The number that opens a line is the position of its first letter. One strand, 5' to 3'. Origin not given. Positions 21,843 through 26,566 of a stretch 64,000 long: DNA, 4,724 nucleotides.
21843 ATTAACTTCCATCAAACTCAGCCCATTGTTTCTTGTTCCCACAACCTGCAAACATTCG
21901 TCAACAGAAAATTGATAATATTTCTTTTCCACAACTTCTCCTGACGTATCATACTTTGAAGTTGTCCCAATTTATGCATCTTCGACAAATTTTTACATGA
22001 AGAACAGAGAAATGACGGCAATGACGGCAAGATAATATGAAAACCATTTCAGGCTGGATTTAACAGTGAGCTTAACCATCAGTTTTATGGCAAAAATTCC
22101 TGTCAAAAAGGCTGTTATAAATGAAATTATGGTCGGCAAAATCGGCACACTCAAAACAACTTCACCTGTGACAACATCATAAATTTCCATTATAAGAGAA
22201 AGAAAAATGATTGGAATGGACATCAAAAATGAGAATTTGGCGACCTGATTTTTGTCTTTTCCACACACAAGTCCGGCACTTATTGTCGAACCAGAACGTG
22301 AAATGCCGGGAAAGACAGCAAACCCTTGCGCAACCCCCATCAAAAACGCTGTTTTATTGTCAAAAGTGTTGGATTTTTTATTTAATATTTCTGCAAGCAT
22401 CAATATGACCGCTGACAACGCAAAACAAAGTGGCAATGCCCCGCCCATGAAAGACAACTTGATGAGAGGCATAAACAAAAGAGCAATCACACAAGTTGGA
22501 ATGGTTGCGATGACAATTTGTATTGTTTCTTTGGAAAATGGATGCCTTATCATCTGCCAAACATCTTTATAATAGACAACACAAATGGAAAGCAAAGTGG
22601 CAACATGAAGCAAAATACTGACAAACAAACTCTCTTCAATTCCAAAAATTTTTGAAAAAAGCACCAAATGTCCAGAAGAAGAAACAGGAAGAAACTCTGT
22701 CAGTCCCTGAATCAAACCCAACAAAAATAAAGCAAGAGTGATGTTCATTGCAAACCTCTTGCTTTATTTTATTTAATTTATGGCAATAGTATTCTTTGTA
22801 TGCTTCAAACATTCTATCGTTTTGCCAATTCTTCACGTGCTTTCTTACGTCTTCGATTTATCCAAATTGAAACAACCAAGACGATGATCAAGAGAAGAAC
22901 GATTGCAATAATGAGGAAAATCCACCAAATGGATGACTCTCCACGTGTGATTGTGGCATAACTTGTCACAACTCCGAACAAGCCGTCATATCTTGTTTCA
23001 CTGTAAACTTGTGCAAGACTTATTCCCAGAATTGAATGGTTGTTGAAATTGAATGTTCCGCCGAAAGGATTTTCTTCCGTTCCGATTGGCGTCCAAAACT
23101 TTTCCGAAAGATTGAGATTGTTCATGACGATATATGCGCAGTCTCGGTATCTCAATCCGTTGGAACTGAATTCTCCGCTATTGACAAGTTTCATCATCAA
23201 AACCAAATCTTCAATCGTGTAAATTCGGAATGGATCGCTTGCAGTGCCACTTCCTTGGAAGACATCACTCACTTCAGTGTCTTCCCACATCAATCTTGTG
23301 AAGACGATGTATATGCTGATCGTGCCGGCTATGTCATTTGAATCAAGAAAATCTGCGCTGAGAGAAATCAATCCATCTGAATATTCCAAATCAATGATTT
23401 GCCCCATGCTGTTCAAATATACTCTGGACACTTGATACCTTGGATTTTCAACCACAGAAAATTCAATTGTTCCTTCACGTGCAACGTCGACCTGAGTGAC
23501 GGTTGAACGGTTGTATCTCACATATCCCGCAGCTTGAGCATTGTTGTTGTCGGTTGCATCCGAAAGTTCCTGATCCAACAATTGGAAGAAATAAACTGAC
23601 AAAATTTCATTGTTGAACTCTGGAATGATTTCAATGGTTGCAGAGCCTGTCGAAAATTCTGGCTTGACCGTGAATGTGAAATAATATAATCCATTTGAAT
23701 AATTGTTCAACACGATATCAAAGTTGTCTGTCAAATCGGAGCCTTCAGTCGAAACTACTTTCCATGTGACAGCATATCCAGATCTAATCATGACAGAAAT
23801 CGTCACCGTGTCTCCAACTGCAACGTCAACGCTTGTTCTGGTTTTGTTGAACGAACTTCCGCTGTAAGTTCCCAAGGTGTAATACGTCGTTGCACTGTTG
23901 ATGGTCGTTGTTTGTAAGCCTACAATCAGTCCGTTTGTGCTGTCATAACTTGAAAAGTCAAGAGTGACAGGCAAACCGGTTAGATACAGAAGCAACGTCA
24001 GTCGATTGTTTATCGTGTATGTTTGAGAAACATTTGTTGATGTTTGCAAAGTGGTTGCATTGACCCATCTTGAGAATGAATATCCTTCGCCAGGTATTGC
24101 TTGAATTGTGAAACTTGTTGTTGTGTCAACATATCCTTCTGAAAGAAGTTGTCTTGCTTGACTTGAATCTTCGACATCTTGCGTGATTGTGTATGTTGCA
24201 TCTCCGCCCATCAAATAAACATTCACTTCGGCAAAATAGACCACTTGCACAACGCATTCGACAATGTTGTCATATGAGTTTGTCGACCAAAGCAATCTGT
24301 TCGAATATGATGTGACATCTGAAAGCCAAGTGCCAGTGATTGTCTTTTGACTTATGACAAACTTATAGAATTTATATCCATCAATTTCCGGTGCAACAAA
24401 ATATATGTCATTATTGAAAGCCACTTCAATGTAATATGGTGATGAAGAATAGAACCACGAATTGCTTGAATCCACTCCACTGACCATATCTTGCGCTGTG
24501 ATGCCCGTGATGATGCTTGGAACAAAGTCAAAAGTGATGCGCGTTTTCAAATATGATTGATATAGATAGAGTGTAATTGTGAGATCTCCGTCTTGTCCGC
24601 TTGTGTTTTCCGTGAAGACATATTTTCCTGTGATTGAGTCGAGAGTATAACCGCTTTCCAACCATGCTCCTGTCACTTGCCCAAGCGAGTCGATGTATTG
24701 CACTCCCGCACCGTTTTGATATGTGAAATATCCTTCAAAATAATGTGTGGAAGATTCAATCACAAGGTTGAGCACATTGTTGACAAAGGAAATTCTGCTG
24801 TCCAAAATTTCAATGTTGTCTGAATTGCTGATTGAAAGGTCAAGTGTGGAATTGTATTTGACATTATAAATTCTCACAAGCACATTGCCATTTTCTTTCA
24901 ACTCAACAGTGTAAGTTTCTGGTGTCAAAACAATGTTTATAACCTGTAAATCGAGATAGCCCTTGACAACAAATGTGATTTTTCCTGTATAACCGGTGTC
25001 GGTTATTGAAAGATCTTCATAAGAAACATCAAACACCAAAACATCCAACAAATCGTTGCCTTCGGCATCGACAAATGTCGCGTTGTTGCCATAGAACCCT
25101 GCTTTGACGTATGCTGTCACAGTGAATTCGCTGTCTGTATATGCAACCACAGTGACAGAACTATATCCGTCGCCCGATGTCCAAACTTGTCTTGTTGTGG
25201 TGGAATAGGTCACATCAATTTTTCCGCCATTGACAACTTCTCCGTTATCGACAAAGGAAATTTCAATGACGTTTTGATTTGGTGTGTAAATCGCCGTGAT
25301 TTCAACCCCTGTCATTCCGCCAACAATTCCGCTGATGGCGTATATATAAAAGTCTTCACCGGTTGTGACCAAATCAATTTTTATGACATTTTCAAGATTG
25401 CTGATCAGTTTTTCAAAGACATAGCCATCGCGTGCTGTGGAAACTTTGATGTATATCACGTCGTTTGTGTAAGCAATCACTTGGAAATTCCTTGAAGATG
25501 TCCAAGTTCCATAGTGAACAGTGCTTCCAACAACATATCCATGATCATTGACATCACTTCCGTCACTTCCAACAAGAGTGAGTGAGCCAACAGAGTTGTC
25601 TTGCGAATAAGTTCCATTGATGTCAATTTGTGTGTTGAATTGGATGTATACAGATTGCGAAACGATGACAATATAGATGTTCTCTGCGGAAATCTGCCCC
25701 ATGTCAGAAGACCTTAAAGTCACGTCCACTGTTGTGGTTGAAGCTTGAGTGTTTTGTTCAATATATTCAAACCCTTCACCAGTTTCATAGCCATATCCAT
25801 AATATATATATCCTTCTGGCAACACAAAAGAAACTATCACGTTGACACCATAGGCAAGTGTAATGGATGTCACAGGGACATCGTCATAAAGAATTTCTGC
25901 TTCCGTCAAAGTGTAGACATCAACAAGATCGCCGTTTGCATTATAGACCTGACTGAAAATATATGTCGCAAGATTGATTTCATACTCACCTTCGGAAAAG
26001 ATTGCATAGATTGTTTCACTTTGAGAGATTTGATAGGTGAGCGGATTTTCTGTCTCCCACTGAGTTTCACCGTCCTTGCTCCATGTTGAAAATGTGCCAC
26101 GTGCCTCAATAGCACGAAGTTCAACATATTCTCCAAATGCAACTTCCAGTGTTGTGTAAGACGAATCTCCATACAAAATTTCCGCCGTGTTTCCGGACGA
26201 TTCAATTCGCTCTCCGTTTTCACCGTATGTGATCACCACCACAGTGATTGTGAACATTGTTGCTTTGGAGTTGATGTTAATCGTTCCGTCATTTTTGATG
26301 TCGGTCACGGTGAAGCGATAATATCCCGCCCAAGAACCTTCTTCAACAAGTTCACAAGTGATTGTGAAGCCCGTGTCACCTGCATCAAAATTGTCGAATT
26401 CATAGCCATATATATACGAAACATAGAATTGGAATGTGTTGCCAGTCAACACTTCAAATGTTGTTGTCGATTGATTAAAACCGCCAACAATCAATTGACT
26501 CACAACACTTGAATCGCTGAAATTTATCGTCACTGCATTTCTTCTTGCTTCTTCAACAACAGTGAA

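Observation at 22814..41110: A single 18.3-kb ORF encodes a ~6,100-aa mosaic surface protein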

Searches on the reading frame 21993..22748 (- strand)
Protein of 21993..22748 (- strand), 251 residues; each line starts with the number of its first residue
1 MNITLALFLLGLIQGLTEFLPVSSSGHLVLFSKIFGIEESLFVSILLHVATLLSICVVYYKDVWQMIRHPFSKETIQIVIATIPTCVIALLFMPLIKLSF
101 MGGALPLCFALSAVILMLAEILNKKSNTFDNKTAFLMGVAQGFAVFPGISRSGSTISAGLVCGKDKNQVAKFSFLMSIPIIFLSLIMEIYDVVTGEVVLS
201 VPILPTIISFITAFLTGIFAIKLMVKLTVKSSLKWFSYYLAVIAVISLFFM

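Call 15: find_encoding_contigs(protein=window:21993-22748:-, flank=10000, max_places=10)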
Protein window:21993-22748:- (251 aa): 3 contigs read that carry it; 2 places shown.
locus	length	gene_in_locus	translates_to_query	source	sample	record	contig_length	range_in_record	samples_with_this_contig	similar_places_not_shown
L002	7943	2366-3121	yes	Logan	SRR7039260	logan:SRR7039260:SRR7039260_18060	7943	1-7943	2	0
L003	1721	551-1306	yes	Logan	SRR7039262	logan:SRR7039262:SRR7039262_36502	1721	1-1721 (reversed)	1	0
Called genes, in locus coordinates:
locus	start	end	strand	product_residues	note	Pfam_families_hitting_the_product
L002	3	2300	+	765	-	?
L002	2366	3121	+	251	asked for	PF02673:BacA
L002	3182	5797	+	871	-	PF00690:Cation_ATPase_N, PF00122:E1-E2_ATPase, PF00702:Hydrolase, PF13246:Cation_ATPase, PF12710:HAD (weak), PF00689:Cation_ATPase_C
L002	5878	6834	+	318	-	PF13177:DNA_pol3_delta2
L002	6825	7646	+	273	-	PF04468:PSP1, PF28472:PSP1_3rd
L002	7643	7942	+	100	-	?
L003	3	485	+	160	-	?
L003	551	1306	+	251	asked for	PF02673:BacA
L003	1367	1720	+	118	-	?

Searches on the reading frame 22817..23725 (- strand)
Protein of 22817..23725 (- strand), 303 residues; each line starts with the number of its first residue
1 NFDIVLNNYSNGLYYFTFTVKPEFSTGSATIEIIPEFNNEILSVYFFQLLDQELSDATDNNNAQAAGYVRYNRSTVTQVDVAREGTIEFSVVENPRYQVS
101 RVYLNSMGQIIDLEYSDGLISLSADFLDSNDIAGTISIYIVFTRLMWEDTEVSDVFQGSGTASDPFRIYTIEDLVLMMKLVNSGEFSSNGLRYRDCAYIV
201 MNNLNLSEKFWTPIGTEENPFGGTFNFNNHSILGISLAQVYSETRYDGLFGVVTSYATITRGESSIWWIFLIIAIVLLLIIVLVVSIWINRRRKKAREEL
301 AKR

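Call 38: search_protein_families(library=pfam, proteins=[window:22817-23725:-], max_evalue=1)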
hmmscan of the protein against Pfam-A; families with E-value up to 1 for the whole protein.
window:22817-23725:- (303 aa): 11 families
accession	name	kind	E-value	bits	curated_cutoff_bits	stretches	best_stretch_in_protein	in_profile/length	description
PF17410.7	Stevor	-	0.0011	19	25.4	1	226-296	198-264/275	Subtelomeric Variable Open Reading frame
PF20990.2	DUF2207_C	-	0.046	13.9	33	1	251-300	149-199/247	Predicted membrane protein (DUF2207) C-terminal domain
PF07332.16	Phage_holin_3_6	-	0.059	13.9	28.4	1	249-296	48-98/116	Putative Actinobacterial Holin-X, holin superfamily III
PF14316.11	DUF4381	-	0.12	13.1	27.2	1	267-301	21-56/145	Domain of unknown function (DUF4381)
PF15102.11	TMEM154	-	0.12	12.6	30.3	1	270-296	66-96/153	TMEM154 protein family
PF20381.4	Rv1476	-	0.13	12.4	26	1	265-298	121-154/156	Membrane protein Rv1476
PF05568.16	ASFV_J13L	-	0.17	12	23.6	1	270-296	33-59/189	African swine fever virus J13L protein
PF15820.10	ECSCR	-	0.26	11.6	27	1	269-299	29-59/104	Endothelial cell-specific chemotaxis regulator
PF15330.11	SIT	-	0.27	12.2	27.6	1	267-299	1-33/114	SHP2-interacting transmembrane adaptor protein, SIT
PF09451.16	ATG27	-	0.34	11.2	27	1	267-297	194-224/261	Autophagy-related protein 27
PF12273.13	RCR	-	0.73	11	27.8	0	268-295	2-28/117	Chitin synthesis regulation, resistance to Congo red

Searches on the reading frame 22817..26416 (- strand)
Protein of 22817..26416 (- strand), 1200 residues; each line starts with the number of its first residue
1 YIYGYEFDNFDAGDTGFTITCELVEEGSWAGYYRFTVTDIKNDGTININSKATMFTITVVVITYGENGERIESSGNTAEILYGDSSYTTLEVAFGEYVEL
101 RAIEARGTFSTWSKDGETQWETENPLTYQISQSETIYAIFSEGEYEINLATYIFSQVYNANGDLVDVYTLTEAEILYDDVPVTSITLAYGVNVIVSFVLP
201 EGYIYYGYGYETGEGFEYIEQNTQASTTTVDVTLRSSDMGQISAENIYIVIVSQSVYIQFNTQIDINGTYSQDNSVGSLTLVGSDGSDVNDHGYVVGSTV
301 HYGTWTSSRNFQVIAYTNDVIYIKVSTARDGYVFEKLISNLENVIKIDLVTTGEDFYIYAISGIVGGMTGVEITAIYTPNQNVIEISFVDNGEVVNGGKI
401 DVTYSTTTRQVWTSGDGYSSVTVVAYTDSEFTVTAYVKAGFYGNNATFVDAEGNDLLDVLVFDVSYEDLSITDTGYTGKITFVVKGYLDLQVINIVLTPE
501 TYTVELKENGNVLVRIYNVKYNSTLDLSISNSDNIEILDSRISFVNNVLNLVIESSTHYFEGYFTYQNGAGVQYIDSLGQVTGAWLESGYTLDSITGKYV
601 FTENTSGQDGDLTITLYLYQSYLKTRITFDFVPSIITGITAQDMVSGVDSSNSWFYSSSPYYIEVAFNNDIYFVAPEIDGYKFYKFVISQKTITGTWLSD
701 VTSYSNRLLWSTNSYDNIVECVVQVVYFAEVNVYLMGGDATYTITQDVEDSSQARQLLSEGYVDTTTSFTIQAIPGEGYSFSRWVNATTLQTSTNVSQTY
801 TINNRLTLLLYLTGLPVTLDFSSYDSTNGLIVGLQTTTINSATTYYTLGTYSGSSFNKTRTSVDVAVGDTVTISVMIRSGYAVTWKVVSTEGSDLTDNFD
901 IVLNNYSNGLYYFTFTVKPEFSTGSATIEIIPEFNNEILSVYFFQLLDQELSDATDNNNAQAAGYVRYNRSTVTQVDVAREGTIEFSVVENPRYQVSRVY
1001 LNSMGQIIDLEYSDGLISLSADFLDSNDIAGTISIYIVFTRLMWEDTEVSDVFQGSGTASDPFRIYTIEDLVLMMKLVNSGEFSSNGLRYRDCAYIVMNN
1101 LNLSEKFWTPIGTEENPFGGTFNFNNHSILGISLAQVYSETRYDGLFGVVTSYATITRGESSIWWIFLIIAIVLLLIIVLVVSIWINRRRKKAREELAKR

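Call 5: search_protein_families(library=pfam, proteins=[window:22817-26416:-], max_evalue=0.1)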
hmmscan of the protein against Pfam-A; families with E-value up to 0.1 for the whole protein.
window:22817-26416:- (1200 aa): 2 families
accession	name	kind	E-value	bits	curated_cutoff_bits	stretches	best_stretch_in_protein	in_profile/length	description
PF18998.6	Flg_new_2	-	0.00046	20.5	23.6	1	762-803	19-59/73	Divergent InlB B-repeat domain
PF17410.7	Stevor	-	0.0089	16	25.4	1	1123-1193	198-264/275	Subtelomeric Variable Open Reading frame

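Call 75: predict_structure(alignment_id=A4)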
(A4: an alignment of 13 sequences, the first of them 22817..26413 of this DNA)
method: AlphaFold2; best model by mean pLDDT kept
length: 1199 residues; sequences in the alignment: 13
mean_pLDDT: 71.1   pTM: 0.39
mean pLDDT of the five models: 71.1, 70.6, 67.6, 66.6, 63.3
residues with pLDDT >= 90: 31; 70-90: 699; 50-70: 322; < 50: 147
segments of 3 or more residues with pLDDT < 50: 156-163, 240-242, 258-310, 327-330, 364-368, 471-473, 553-560, 567-570, 585-612, 619-622, 650-652, 656-658, 1132-1139, 1159-1161
pLDDT, mean of each block of 10 residues (from residue 1): 68 68 63 70 70 86 80 81 86 86 77 87 87 88 83 57 61 78 84 79 77 75 66 75 71 52 36 35 37 30 36 53 54 59 65 65 52 57 78 71 61 64 69 76 74 71 65 64 73 79 66 76 74 81 76 48 52 57 45 34 29 52 66 67 67 51 57 83 85 75 81 61 88 81 81 82 88 85 80 87 86 85 82 81 80 72 86 85 80 70 82 82 72 84 80 65 82 81 86 86 81 85 82 87 76 80 85 82 82 82 69 71 70 46 58 63 67 85 76 57
secondary structure, 60 per line:
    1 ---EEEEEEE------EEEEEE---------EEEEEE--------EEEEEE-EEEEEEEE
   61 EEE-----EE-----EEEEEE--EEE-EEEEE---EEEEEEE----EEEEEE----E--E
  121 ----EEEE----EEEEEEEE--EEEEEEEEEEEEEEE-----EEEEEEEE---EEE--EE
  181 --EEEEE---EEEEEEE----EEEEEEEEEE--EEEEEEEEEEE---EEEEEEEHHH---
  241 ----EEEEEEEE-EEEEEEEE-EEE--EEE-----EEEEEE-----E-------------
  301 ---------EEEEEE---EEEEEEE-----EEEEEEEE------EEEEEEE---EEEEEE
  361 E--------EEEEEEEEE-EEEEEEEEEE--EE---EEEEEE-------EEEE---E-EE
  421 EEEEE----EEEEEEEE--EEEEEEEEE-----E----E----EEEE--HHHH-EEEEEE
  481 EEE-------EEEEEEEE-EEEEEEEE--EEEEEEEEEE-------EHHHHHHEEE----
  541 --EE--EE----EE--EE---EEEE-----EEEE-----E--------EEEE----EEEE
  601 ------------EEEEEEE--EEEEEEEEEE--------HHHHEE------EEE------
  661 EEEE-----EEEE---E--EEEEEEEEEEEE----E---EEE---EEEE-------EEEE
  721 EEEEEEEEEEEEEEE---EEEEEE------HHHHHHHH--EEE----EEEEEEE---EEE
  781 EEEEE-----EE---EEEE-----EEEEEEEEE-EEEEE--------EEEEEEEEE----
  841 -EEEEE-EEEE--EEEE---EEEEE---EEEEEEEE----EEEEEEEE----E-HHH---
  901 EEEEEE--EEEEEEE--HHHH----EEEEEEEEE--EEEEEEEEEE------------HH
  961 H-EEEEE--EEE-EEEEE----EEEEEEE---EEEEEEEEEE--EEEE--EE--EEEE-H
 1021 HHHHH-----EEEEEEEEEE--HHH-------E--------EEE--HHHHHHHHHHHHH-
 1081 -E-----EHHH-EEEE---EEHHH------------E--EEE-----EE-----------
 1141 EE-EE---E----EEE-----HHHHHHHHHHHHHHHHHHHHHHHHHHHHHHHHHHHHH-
elements in order (helices of 4 or more, strands of 3 or more residues): E4-10 E17-22 E32-37 E46-51 E53-63 E76-81 E84-86 E88-92 E96-102 E107-112 E125-128 E133-140 E143-157 E163-170 E174-176 E183-187 E191-197 E202-211 E214-224 E228-234 E245-252 E254-261 E263-265 E268-270 E276-281 E310-315 E319-325 E331-338 E345-351 E355-361 E370-378 E380-389 E397-402 E410-413 E419-425 E430-437 E440-448 E464-467 H470-473 E475-483 E491-498 E500-507 E510-519 H528-533 E534-536 E562-565 E571-574 E589-592 E597-600 E613-619 E622-631 H640-643 E652-654 E661-664 E670-673 E680-691 E700-702 E706-709 E717-735 E739-744 H751-758 E761-763 E768-774 E778-785 E796-799 E805-813 E815-819 E828-836 E842-846 E848-851 E854-857 E861-865 E869-876 E881-888 E901-906 E909-915 H918-921 E926-934 E937-946 E963-967 E970-972 E974-978 E983-989 E993-1002 E1005-1008 E1015-1018 H1020-1025 E1031-1040 E1062-1064 H1067-1079 E1093-1096 E1120-1122 E1154-1156 H1162-1198

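Call 78: fold_search(model_id=the predicted structure, library=pdb)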
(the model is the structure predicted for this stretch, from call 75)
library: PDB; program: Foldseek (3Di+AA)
matches with E <= 10: 925; with E <= 0.001: 5
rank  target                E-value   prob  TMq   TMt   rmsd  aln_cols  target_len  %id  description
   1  6vjb                  3.3e-07  0.96  0.08  0.07  34.8      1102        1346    8  Crystal structure of a catalytically inactive CXC Chemokine-degrading protease SpyCEP from Streptococcus pyogenes (released 2020-04-15)
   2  9ba4_A                8.9e-06  0.66  0.08  0.09  48.7      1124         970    8  Full-length cross-linked Contactin 2 (CNTN2) (released 2024-07-17)
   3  8v29_C                9.6e-05  0.28  0.06  0.08  54.8      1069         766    8  Cryo-EM structure of human type I OSM receptor complex: model for full extracellular assembly (released 2024-11-20)
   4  8f70                  2.8e-04  0.41  0.07  0.11  31.6       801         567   10  Identification of an Immunodominant region on a Group A Streptococcus T-antigen Reveals Temperature-Dependent Motion in  (released 2023-03-08)
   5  5oj6_B                5.9e-04  0.28  0.08  0.10  26.0       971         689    7  Crystal structure of the chicken MDGA1 ectodomain in complex with the human neuroligin 1 (NL1(-A-B)) cholinesterase do (released 2017-08-23)
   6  3gle_C                1.6e-03  0.82  0.07  0.22  22.0       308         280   10  Crystal Structure of the Major Pilin from Streptococcus pyogenes N168A mutant (released 2009-06-02)
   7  3b2m_A                2.3e-03  0.84  0.07  0.22  22.2       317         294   12  Crystal Structure of the Major Pilin from Streptococcus pyogenes (released 2007-12-18)
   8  3gld_C                3.1e-03  0.87  0.08  0.24  21.9       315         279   11  Crystal Structure of the Major Pilin from Streptococcus pyogenes E117A mutant (released 2009-06-02)
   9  3kpt_B                3.1e-03  0.20  0.05  0.12  26.2       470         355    8  Crystal structure of BcpA, the major pilin subunit of Bacillus cereus (released 2009-11-24)
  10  9uvm                  3.4e-03  0.41  0.07  0.15  26.2       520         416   10  The SeMet pili protein of Streptococcus Sanguinis (released 2026-01-21)
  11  3gld_B                3.6e-03  0.75  0.07  0.22  22.6       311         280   11  Crystal Structure of the Major Pilin from Streptococcus pyogenes E117A mutant (released 2009-06-02)
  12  3b2m_C                3.8e-03  0.85  0.08  0.24  20.7       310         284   12  Crystal Structure of the Major Pilin from Streptococcus pyogenes (released 2007-12-18)
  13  3gle_B                3.8e-03  0.75  0.07  0.22  21.7       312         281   10  Crystal Structure of the Major Pilin from Streptococcus pyogenes N168A mutant (released 2009-06-02)
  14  3b2m_B                4.3e-03  0.85  0.08  0.24  22.1       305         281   11  Crystal Structure of the Major Pilin from Streptococcus pyogenes (released 2007-12-18)
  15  3rkp_A                5.5e-03  0.18  0.05  0.11  25.4       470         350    8  Crystal structure of BcpA*(D312A), the major pilin subunit of Bacillus cereus (released 2012-05-30)
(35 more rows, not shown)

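Call 85: search_protein_families(library=ncbifam, proteins=[window:22817-26416:-], max_evalue=0.01)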
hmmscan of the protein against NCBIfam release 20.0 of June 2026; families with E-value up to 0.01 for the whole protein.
window:22817-26416:- (1200 aa): 1 family
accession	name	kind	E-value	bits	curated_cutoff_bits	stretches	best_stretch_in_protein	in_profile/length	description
TIGR01478.1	STEVOR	paralog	0.0017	17.7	166.65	1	1150-1198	255-302/308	STEVOR family variant surface protein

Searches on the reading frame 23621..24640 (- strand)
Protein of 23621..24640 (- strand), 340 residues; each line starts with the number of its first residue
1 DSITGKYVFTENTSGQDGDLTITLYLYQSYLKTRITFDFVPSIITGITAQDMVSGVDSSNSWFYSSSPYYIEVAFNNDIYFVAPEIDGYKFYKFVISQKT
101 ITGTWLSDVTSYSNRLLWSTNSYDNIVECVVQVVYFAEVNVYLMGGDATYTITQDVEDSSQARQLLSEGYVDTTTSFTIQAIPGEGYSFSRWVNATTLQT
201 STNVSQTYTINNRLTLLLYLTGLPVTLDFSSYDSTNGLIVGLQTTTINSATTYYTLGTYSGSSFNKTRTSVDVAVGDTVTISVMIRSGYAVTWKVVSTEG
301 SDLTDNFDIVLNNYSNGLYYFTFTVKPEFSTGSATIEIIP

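Call 38: search_protein_families(library=pfam, proteins=[window:23621-24640:-], max_evalue=1)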
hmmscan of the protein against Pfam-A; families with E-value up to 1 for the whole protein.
window:23621-24640:- (340 aa): 2 families
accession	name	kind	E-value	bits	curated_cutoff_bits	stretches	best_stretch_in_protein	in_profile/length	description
PF18998.6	Flg_new_2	-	9.6e-05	22.7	23.6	1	170-211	19-59/73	Divergent InlB B-repeat domain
PF09479.16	Flg_new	-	0.027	15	27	1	150-216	1-62/65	Listeria-Bacteroides repeat domain (List_Bact_rpt)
